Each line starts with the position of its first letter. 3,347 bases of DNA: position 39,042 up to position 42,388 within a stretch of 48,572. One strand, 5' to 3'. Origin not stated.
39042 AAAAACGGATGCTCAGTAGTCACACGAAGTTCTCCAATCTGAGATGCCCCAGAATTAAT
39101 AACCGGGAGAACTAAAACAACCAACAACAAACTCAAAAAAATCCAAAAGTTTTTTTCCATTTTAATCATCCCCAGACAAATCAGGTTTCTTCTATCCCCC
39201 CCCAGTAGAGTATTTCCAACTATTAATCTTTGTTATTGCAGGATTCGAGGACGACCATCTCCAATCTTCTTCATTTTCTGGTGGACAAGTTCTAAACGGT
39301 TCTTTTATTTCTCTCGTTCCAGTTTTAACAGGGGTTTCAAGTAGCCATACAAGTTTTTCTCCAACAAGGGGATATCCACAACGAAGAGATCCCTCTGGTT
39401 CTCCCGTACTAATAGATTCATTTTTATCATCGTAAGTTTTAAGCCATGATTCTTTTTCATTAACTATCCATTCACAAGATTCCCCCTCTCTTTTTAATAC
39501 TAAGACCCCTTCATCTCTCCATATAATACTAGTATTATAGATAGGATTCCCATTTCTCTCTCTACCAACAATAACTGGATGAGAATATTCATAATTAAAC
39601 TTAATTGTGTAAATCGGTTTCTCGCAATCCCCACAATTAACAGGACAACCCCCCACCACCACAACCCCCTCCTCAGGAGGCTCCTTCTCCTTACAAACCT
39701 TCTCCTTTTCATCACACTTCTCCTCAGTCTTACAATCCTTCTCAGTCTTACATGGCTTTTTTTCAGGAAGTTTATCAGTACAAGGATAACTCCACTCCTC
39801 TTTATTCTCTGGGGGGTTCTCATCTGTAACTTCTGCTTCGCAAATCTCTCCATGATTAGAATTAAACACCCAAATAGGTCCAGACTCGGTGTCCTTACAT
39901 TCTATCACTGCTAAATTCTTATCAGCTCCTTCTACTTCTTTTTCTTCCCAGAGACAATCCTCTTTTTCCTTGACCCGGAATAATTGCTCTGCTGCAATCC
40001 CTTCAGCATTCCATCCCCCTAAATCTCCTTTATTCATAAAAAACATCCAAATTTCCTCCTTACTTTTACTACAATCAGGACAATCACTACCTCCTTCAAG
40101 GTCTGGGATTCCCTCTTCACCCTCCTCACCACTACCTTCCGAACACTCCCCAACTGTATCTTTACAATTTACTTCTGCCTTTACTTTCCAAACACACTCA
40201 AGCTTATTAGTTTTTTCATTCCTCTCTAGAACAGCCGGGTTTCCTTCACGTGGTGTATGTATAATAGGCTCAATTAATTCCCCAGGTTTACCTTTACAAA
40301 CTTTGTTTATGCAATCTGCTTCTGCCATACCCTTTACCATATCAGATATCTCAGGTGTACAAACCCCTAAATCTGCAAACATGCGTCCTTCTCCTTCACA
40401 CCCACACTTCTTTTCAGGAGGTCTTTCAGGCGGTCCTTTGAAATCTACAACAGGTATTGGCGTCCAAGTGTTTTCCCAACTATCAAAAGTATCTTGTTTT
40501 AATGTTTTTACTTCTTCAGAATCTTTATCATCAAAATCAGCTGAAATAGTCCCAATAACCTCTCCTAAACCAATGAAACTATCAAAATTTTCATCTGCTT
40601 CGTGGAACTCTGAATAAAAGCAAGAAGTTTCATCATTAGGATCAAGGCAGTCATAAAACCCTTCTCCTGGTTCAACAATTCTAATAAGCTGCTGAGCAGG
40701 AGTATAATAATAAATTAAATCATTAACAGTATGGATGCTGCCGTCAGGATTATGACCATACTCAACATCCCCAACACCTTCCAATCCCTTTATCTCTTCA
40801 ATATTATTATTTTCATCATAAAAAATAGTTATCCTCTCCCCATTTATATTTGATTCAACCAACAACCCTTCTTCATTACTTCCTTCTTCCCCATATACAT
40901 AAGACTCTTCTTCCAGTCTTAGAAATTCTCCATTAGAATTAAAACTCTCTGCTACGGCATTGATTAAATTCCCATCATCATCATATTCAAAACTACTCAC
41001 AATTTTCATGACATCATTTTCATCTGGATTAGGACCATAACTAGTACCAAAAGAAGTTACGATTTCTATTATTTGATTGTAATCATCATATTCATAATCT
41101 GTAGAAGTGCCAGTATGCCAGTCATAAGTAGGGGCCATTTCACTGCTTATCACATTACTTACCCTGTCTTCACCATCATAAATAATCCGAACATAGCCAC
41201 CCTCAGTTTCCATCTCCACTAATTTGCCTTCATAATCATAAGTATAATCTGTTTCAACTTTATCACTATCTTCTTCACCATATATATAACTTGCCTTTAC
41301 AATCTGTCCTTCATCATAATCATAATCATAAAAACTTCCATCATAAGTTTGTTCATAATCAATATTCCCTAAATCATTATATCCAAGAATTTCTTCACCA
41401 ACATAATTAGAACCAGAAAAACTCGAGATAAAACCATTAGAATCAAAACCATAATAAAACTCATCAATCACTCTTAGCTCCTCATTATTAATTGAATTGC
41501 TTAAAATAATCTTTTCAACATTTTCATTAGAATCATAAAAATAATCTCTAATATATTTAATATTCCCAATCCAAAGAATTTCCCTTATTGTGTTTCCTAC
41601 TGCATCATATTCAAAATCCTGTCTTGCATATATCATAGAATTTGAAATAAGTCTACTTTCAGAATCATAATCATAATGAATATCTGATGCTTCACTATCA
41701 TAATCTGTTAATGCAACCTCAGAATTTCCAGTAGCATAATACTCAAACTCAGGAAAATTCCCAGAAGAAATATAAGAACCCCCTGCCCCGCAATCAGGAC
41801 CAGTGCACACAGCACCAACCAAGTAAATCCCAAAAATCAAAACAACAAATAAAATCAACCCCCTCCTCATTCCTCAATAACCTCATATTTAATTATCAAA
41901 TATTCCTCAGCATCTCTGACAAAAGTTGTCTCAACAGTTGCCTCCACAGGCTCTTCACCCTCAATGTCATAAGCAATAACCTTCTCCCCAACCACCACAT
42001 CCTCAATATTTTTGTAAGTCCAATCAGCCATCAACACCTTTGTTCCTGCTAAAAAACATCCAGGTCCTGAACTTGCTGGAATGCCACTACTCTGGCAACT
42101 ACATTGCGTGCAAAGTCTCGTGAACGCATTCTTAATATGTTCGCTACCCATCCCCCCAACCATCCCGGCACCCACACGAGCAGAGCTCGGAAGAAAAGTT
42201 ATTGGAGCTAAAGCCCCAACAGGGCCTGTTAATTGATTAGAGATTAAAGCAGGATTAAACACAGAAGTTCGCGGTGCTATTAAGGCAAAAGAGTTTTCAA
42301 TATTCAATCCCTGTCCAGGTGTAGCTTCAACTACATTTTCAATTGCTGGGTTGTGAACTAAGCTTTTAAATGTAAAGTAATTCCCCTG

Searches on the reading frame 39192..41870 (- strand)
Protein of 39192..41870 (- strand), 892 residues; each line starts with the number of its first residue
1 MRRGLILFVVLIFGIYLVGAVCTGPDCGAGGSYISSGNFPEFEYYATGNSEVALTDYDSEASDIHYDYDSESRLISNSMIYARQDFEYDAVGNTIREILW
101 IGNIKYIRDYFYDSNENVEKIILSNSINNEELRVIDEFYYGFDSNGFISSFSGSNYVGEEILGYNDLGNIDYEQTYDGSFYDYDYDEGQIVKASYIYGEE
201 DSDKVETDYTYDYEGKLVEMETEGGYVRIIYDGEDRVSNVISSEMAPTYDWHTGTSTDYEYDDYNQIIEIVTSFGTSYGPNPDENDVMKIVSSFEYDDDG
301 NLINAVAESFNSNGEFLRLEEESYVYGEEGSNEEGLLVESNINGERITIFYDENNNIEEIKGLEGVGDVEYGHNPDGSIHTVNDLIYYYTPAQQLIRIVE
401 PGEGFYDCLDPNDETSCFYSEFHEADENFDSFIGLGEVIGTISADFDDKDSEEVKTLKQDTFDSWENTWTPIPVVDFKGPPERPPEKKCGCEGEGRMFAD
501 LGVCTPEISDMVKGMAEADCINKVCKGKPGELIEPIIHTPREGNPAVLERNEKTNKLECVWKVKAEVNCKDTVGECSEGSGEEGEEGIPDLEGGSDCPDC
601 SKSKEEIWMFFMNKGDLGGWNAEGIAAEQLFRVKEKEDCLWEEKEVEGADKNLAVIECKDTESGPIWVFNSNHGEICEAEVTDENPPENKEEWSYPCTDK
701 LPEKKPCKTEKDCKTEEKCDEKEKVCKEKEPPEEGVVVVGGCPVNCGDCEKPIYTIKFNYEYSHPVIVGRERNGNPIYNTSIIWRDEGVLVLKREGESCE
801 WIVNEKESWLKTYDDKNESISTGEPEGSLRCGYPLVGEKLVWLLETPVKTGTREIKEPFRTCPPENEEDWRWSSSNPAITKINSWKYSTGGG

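Call 59: search_protein_families(library=pfam, proteins=[window:39192-41870:-], max_evalue=0.1)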
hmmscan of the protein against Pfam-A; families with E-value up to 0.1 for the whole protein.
window:39192-41870:- (892 aa): 1 family
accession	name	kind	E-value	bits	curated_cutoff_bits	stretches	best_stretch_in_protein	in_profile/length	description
PF05593.20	RHS_repeat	-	4e-05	24.3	22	0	253-276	14-37/38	RHS Repeat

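Call 81: search_protein_families(library=ncbifam, proteins=[window:39192-41870:-], max_evalue=0.01)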
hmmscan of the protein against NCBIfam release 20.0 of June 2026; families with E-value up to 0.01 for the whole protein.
window:39192-41870:- (892 aa): 1 family
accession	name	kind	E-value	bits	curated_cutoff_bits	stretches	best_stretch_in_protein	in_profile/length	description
TIGR01643.1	YD_repeat_2x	repeat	0.0003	21.2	15.8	0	200-224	11-35/42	YD repeat-containing protein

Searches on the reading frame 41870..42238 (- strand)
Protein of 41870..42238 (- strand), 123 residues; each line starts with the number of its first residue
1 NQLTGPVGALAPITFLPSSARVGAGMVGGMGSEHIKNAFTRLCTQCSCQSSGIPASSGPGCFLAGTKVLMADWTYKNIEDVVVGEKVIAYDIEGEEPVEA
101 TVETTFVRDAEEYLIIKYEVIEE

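Call 34: find_homologous_proteins(query=window:41870-42238:-, max_evalue=0.01)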
Query seq(123 aa) (123 aa): 1 proteins with E <= 0.01 among 11 candidates.
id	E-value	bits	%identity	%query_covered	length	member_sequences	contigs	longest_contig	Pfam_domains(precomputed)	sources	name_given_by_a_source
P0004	1.7e-7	49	81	25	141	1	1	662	PF07591.16,PF05203.22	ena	-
